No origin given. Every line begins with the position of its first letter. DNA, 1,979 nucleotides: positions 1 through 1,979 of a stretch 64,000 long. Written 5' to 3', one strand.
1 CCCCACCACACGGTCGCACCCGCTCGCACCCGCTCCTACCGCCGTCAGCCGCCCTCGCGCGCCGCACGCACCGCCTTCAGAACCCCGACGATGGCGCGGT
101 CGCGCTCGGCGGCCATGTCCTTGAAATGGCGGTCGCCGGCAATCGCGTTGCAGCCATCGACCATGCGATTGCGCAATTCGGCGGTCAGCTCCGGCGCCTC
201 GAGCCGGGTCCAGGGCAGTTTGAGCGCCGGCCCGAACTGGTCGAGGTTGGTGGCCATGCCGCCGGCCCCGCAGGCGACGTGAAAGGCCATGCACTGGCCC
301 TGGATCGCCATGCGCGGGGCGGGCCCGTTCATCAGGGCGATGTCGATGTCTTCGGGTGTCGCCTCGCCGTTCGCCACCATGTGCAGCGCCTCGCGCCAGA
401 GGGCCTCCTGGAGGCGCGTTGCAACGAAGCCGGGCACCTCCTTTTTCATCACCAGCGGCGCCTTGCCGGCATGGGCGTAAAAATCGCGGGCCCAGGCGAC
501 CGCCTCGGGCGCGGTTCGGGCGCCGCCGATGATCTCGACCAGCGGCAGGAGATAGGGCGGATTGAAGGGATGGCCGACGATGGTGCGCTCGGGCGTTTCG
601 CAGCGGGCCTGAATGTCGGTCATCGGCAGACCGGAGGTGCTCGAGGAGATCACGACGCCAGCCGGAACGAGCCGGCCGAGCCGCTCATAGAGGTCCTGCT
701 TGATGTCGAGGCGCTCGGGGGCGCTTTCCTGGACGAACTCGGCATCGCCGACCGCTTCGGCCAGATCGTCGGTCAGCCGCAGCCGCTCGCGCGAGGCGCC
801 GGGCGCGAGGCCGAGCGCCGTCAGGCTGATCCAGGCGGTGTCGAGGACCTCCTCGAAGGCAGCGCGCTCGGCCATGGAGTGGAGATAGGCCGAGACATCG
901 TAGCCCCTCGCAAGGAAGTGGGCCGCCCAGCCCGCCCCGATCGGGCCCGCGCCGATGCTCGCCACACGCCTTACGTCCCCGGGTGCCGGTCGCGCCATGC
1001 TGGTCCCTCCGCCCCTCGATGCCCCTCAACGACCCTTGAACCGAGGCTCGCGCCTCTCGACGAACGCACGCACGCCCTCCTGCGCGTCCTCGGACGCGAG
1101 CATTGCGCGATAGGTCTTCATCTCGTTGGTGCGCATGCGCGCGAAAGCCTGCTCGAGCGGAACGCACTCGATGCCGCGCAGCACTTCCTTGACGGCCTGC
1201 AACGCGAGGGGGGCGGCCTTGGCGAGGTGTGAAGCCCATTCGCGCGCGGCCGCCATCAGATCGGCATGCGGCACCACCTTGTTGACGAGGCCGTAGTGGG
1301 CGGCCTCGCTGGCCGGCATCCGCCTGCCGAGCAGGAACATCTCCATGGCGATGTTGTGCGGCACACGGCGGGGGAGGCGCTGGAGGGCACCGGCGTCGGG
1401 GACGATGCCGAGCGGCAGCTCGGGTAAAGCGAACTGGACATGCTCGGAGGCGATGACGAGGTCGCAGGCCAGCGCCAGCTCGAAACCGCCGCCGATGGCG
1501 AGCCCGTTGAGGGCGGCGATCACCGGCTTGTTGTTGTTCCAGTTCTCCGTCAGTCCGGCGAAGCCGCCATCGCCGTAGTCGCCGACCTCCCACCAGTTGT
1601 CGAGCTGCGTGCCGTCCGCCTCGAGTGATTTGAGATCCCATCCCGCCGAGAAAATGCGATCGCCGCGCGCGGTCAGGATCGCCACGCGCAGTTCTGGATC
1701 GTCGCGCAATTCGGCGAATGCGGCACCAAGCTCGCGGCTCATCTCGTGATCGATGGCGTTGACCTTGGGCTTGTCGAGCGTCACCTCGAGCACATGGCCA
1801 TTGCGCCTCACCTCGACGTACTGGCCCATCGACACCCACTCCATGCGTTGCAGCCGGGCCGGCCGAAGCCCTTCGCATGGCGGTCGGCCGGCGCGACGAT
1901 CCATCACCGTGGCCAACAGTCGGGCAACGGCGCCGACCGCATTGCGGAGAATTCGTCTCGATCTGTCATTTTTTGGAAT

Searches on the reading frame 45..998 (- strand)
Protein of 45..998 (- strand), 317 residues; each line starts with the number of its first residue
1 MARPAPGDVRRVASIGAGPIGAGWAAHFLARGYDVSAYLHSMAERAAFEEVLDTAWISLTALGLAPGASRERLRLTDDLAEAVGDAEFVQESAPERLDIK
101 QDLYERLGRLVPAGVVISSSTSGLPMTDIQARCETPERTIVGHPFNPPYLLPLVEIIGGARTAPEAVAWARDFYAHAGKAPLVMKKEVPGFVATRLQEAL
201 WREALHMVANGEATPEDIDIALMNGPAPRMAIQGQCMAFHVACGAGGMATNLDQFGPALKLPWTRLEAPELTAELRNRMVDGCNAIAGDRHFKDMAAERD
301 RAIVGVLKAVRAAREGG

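Call 5: search_protein_families(library=ncbifam, proteins=[window:45-998:-])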
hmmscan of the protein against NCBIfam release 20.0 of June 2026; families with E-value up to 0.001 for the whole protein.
window:45-998:- (317 aa): 19 families
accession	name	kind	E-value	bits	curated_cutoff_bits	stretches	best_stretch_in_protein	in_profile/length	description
NF005471.0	PRK07066.1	equivalog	5.5e-96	321.4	414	1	8-314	6-312/321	L-carnitine dehydrogenase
NF005716.0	PRK07531.1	equivalog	1.3e-76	258.3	592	1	9-316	4-312/495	carnitine 3-dehydrogenase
NF004783.0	PRK06129.1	equivalog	6.8e-64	216.2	347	1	10-312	3-309/315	3-hydroxyacyl-CoA dehydrogenase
NF042925.1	FHMPC_DH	equivalog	6.3e-52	176.8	500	1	11-235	2-227/304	5-formyl-3-hydroxy-2-methylpyridine 4-carboxylate 5-dehydrogenase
NF006722.0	PRK09260.1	equivalog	1.8e-36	125.8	429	1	9-223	2-219/289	3-hydroxyacyl-CoA dehydrogenase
NF006124.0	PRK08268.1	subfamily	1.8e-34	119.6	508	1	9-227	7-227/507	3-hydroxyacyl-CoA dehydrogenase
NF006125.0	PRK08269.1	equivalog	2.8e-33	115.4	427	1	9-234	5-242/334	3-hydroxybutyryl-CoA dehydrogenase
TIGR02279.1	PaaC-3OHAcCoADH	equivalog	1.7e-28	99.8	669.4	1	9-230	5-228/503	3-hydroxyacyl-CoA dehydrogenase PaaH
NF004474.0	PRK05808.1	subfamily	2.5e-28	99.2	408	1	9-225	3-221/283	3-hydroxybutyryl-CoA dehydrogenase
NF006143.0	PRK08293.1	equivalog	6e-28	98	312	1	9-224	4-224/291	3-hydroxyacyl-CoA dehydrogenase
NF005875.0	PRK07819.1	subfamily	1.3e-24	87.1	319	1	8-228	4-228/287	3-hydroxybutyryl-CoA dehydrogenase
NF004699.0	PRK06035.1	equivalog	1.4e-22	80.2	500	1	80-241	80-246/294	3-hydroxyacyl-CoA dehydrogenase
NF008363.0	PRK11154.1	equivalog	7.6e-19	67.3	869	1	6-224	306-526/708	fatty acid oxidation complex subunit alpha FadJ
NF005715.0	PRK07530.1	equivalog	4.5e-18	65.6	420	1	9-230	4-227/292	3-hydroxybutyryl-CoA dehydrogenase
TIGR02440.1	FadJ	equivalog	1.1e-16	60.2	968.45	1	83-225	382-522/699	fatty acid oxidation complex subunit alpha FadJ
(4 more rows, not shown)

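Call 6: search_protein_families(library=pfam, proteins=[window:45-998:-])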
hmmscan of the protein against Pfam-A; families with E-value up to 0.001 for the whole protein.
window:45-998:- (317 aa): 2 families
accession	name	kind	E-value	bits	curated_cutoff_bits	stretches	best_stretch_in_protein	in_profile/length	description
PF02737.24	3HCDH_N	-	4.1e-41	141.3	22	1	12-186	2-178/180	3-hydroxyacyl-CoA dehydrogenase, NAD binding domain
PF00725.27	3HCDH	-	3.5e-09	37.5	22.1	1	190-248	1-59/97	3-hydroxyacyl-CoA dehydrogenase, C-terminal domain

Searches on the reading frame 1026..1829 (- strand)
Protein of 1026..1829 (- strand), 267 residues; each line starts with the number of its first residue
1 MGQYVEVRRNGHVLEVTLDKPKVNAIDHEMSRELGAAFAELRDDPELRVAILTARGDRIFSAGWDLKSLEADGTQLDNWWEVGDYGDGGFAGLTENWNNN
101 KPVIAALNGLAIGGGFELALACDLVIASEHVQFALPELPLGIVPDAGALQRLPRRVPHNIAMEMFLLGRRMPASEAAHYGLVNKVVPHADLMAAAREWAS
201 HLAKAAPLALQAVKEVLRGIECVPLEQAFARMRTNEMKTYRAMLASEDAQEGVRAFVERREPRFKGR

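Call 5: search_protein_families(library=ncbifam, proteins=[window:1026-1820:-])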
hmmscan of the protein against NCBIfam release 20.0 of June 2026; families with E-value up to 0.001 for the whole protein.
window:1026-1820:- (264 aa): 73 families (the best 25 are shown)
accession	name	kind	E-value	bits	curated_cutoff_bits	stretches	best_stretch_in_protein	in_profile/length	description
NF002936.2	PRK03580.1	equivalog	2.6e-92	308.9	500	1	3-264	6-261/261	crotonobetainyl-CoA hydratase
NF042430.2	EnCoAhydt_DpgD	equivalog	7e-78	261.6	400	1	5-263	2-257/258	enoyl-CoA-hydratase DpgD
NF051848.1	EnCoAHydtEchA19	equivalog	3.8e-74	249.5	400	1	2-264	2-258/258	enoyl-CoA hydratase EchA19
NF006100.0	PRK08252.1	subfamily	2.7e-66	223.7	282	1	2-264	5-254/254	crotonase/enoyl-CoA hydratase family protein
NF005864.0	PRK07799.1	equivalog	7.8e-55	185.9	316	1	4-264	12-266/266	crotonase/enoyl-CoA hydratase family protein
NF006007.0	PRK08138.1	subfamily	4.7e-54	183.5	355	1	6-264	14-261/261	enoyl-CoA hydratase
NF005073.0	PRK06495.1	subfamily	6e-54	183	296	1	6-264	10-257/257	enoyl-CoA hydratase/isomerase family protein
NF005802.0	PRK07657.1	equivalog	8.5e-53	179.5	363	1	7-263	11-259/260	enoyl-CoA hydratase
NF005803.0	PRK07658.1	equivalog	2.4e-52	177.9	313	1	3-264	5-257/257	enoyl-CoA hydratase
NF005126.0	PRK06563.1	subfamily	5.9e-52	176.6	261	1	2-264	9-263/263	crotonase/enoyl-CoA hydratase family protein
NF004840.0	PRK06190.1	equivalog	1.3e-50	172.4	253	1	2-251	6-249/260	enoyl-CoA hydratase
NF004634.0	PRK05980.1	equivalog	1.9e-50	171.7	375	1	5-263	8-262/263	crotonase/enoyl-CoA hydratase family protein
NF004475.0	PRK05809.1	subfamily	6e-50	170.1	394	1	2-264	6-260/260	short-chain-enoyl-CoA hydratase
NF007239.0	PRK09674.1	equivalog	1.1e-49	169.2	371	1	5-264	9-257/257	2,3-dehydroadipyl-CoA hydratase PaaF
NF004517.0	PRK05862.1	equivalog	2e-49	168.4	396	1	4-263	8-256/257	enoyl-CoA hydratase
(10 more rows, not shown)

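Call 6: search_protein_families(library=pfam, proteins=[window:1026-1820:-])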
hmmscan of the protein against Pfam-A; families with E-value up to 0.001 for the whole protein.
window:1026-1820:- (264 aa): 2 families
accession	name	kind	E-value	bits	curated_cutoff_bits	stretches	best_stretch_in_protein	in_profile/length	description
PF00378.25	ECH_1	-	5.9e-71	239.2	27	1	6-263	2-250/251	Enoyl-CoA hydratase/isomerase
PF16113.10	ECH_2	-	6.1e-35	121.7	27.2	1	13-190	4-179/335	Enoyl-CoA hydratase/isomerase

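Call 40: find_homologous_proteins(query=window:1026-1829:-, max_evalue=1e-30)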
Query window:1026-1829:- (267 aa): 7387 proteins with E <= 1e-30 among 8000 candidates; the best 120 are listed.
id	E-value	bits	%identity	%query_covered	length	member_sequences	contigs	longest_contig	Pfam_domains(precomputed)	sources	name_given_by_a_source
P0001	1.3e-174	597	100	100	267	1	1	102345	PF00378.26,PF16113.11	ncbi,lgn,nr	ncbi:MAG: crotonobetainyl-CoA hydratase [Rhizobiales bacterium]|nr:crotonobetainyl-CoA hydratase [Hy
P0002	5.0e-144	496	81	100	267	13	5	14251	PF00378.26,PF16113.11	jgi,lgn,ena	-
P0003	3.6e-143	494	82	100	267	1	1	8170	PF00378.26,PF16113.11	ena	-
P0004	8.2e-142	489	81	100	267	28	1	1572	PF00378.26,PF16113.11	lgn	-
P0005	9.3e-142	489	81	100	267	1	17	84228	PF00378.26,PF16113.11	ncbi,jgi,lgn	ncbi:MAG: crotonobetainyl-CoA hydratase [Granulosicoccus sp.]|jgi:crotonobetainyl-CoA hydratase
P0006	4.7e-141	487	82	100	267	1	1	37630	PF00378.26,PF16113.11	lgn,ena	-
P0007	4.8e-141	487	81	100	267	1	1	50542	PF00378.26,PF16113.11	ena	-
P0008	6.3e-141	486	81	100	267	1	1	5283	PF00378.26,PF16113.11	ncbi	ncbi:MAG: carnitinyl-CoA dehydratase [Hyphomicrobiaceae bacterium]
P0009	7.9e-141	486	79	100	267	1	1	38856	PF00378.26,PF16113.11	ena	-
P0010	1.0e-140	486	82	100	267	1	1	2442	PF00378.26,PF16113.11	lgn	-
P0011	1.3e-140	485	81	100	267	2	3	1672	PF00378.26,PF16113.11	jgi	jgi:crotonobetainyl-CoA hydratase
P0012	1.9e-140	485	80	100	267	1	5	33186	PF00378.26,PF16113.11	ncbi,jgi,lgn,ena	-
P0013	2.5e-140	484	81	100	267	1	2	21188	PF00378.26,PF16113.11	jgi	-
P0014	2.5e-140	484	81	100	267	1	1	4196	PF00378.26,PF16113.11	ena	-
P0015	3.4e-140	484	80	100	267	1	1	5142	PF00378.26,PF16113.11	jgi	jgi:crotonobetainyl-CoA hydratase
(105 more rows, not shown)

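Call 41: find_encoding_contigs(protein=P0001, flank=10000, max_places=3)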
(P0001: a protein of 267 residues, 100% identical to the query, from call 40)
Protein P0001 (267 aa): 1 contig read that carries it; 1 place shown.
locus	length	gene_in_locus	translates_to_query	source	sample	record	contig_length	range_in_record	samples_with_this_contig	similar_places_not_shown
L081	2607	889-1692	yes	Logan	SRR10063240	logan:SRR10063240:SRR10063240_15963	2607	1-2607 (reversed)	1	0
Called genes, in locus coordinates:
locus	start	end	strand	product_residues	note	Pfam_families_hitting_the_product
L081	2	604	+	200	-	?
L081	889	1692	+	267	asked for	PF00378:ECH_1, PF16113:ECH_2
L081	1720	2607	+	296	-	?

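Call 42: find_encoding_contigs(protein=P0006, flank=8000, max_places=2)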
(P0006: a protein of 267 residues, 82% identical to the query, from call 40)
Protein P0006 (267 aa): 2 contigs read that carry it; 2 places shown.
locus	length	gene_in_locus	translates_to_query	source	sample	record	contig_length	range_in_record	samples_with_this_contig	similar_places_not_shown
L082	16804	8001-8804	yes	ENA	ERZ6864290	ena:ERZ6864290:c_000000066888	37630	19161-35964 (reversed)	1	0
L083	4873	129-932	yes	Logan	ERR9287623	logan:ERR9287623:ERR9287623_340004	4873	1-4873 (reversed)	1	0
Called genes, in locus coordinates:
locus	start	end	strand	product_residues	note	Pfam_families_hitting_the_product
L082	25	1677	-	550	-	PF00005:ABC_tran, PF01935:DUF87 (faint), PF13191:AAA_16 (faint), PF13555:AAA_29 (faint), PF13304:AAA_21 (faint), PF00005:ABC_tran, PF02463:SMC_N (weak), PF08352:oligo_HPY, +1 more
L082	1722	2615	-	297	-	PF00528:BPD_transp_1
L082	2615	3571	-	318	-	PF19300:BPD_transp_1_N, PF00528:BPD_transp_1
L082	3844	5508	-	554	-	PF00496:SBP_bac_5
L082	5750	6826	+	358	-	PF00355:Rieske, PF00848:Ring_hydroxyl_A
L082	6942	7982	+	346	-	PF00296:Bac_luciferase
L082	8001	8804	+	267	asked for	PF00378:ECH_1, PF16113:ECH_2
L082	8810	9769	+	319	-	PF02737:3HCDH_N, PF00725:3HCDH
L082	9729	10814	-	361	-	PF01965:DJ-1_PfpI (weak), PF12833:HTH_18, PF00165:HTH_AraC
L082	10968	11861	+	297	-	PF05853:BKACE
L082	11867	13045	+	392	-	PF02771:Acyl-CoA_dh_N, PF02770:Acyl-CoA_dh_M, PF00441:Acyl-CoA_dh_1, PF08028:Acyl-CoA_dh_2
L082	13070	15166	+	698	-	PF13380:CoA_binding_2, PF13607:Succ_CoA_lig, PF13549:ATP-grasp_5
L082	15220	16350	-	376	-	PF00355:Rieske, PF00848:Ring_hydroxyl_A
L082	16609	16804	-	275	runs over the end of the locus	PF03096:Ndr, PF00561:Abhydrolase_1, PF12146:Hydrolase_4, PF12697:Abhydrolase_6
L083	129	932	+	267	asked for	PF00378:ECH_1, PF16113:ECH_2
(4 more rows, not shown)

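Call 43: find_encoding_contigs(protein=P0007, flank=8000, max_places=2)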
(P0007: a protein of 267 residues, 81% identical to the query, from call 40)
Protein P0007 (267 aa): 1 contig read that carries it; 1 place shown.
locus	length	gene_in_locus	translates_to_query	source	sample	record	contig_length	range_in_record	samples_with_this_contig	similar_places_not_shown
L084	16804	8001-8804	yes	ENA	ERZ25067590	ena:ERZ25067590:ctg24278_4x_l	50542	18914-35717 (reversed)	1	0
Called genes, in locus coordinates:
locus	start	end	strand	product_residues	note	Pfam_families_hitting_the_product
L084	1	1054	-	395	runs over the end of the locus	PF10544:T5orf172, PF13455:MUG113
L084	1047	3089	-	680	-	PF00270:DEAD (faint), PF09373:PMBR (weak)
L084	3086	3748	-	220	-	-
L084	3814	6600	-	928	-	PF20464:MmeI_N, PF20465:MmeI_hel, PF20473:MmeI_Mtase, PF20466:MmeI_TRD, PF20467:MmeI_C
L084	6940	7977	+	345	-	PF00296:Bac_luciferase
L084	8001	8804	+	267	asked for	PF00378:ECH_1, PF16113:ECH_2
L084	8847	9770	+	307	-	PF02737:3HCDH_N, PF00725:3HCDH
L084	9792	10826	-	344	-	PF01965:DJ-1_PfpI, PF00165:HTH_AraC (weak), PF12833:HTH_18, PF00165:HTH_AraC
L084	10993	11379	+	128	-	PF05853:BKACE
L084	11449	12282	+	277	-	PF13340:DUF4096, PF01609:DDE_Tnp_1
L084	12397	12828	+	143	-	PF05853:BKACE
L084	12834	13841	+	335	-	PF00005:ABC_tran, PF08402:TOBE_2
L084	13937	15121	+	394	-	PF01547:SBP_bac_1 (weak), PF13416:SBP_bac_8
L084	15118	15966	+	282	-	PF00528:BPD_transp_1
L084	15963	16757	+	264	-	PF00528:BPD_transp_1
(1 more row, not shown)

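Call 45: find_encoding_contigs(protein=P0005, flank=5000, max_places=3)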
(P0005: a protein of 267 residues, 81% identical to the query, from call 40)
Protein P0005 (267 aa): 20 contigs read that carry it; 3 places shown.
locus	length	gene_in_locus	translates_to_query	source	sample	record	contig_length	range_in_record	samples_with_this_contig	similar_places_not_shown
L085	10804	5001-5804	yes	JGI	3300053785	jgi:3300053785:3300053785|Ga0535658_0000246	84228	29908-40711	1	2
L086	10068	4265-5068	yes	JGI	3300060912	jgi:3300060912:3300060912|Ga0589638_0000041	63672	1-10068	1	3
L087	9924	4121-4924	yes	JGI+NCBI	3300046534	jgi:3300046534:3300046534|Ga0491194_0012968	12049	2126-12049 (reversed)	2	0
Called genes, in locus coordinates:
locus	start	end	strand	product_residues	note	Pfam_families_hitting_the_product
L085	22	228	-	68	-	-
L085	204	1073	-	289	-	PF02720:DUF222 (weak)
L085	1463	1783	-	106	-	PF00078:RVT_1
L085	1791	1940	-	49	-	-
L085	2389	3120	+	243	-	PF07804:HipA_C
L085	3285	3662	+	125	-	PF00903:Glyoxalase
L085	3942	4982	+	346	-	PF00296:Bac_luciferase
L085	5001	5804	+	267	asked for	PF00378:ECH_1, PF16113:ECH_2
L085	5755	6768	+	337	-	PF02737:3HCDH_N, PF00725:3HCDH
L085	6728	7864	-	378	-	PF01965:DJ-1_PfpI (weak), PF12833:HTH_18, PF00165:HTH_AraC (weak)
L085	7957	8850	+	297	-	PF05853:BKACE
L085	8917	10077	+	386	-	PF02771:Acyl-CoA_dh_N, PF02770:Acyl-CoA_dh_M, PF00441:Acyl-CoA_dh_1, PF08028:Acyl-CoA_dh_2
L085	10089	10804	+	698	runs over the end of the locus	PF13380:CoA_binding_2, PF13607:Succ_CoA_lig, PF13549:ATP-grasp_5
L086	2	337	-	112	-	?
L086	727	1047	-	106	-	PF00078:RVT_1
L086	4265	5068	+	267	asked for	PF00378:ECH_1, PF16113:ECH_2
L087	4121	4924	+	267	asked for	PF00378:ECH_1, PF16113:ECH_2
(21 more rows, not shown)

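Call 46: find_encoding_contigs(protein=P0009, flank=5000, max_places=2)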
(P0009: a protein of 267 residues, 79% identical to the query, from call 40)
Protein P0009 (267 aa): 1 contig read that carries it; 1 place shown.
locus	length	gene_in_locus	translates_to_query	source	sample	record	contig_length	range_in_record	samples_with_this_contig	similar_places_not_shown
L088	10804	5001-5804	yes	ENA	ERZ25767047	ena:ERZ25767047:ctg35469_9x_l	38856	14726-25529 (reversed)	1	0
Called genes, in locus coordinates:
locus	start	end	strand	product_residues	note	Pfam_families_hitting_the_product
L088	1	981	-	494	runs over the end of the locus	PF00171:Aldedh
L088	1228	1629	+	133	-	PF01042:Ribonuc_L-PSP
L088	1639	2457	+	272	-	PF00561:Abhydrolase_1, PF02089:Palm_thioest, PF03096:Ndr, PF07819:PGAP1 (faint), PF12146:Hydrolase_4, PF12697:Abhydrolase_6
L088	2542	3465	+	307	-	PF01613:Flavin_Reduct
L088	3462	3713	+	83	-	-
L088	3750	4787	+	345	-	PF00296:Bac_luciferase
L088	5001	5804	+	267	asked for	PF00378:ECH_1, PF16113:ECH_2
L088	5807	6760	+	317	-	PF02737:3HCDH_N, PF00725:3HCDH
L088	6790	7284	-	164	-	-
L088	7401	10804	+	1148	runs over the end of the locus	PF00289:Biotin_carb_N, PF02222:ATP-grasp, PF02786:CPSase_L_D2, PF07478:Dala_Dala_lig_C, PF02785:Biotin_carb_C, PF00682:HMGL-like, PF02436:PYC_OADA, PF00364:Biotin_lipoyl, +3 more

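Call 47: find_encoding_contigs(protein=P0012, flank=5000, max_places=2)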
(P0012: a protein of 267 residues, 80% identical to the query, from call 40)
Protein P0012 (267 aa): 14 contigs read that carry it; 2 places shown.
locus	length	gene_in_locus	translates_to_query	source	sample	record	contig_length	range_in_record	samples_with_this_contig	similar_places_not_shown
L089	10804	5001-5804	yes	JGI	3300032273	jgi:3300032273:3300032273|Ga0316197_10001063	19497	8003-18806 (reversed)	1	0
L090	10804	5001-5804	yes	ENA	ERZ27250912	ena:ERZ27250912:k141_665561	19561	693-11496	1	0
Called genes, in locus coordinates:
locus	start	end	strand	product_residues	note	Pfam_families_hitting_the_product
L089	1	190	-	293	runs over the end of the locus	?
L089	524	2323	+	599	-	PF00270:DEAD, PF04851:ResIII (weak), PF00271:Helicase_C, PF16124:RecQ_Zn_bind, PF09382:RQC, PF00570:HRDC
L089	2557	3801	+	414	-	PF04851:ResIII, PF00270:DEAD, PF00271:Helicase_C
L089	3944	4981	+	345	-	PF00296:Bac_luciferase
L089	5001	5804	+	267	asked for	PF00378:ECH_1, PF16113:ECH_2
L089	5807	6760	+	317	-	PF02737:3HCDH_N, PF00725:3HCDH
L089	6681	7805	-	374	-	PF01965:DJ-1_PfpI, PF12833:HTH_18, PF00165:HTH_AraC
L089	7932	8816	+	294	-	PF05853:BKACE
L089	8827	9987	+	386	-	PF02771:Acyl-CoA_dh_N, PF02770:Acyl-CoA_dh_M, PF00441:Acyl-CoA_dh_1, PF08028:Acyl-CoA_dh_2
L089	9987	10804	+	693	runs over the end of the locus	PF13380:CoA_binding_2, PF13607:Succ_CoA_lig, PF13549:ATP-grasp_5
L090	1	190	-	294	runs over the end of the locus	?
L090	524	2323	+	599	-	PF00270:DEAD, PF04851:ResIII (weak), PF00271:Helicase_C, PF16124:RecQ_Zn_bind, PF09382:RQC, PF00570:HRDC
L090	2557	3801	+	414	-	PF04851:ResIII, PF00270:DEAD, PF00271:Helicase_C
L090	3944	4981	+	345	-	PF00296:Bac_luciferase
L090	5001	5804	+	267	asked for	PF00378:ECH_1, PF16113:ECH_2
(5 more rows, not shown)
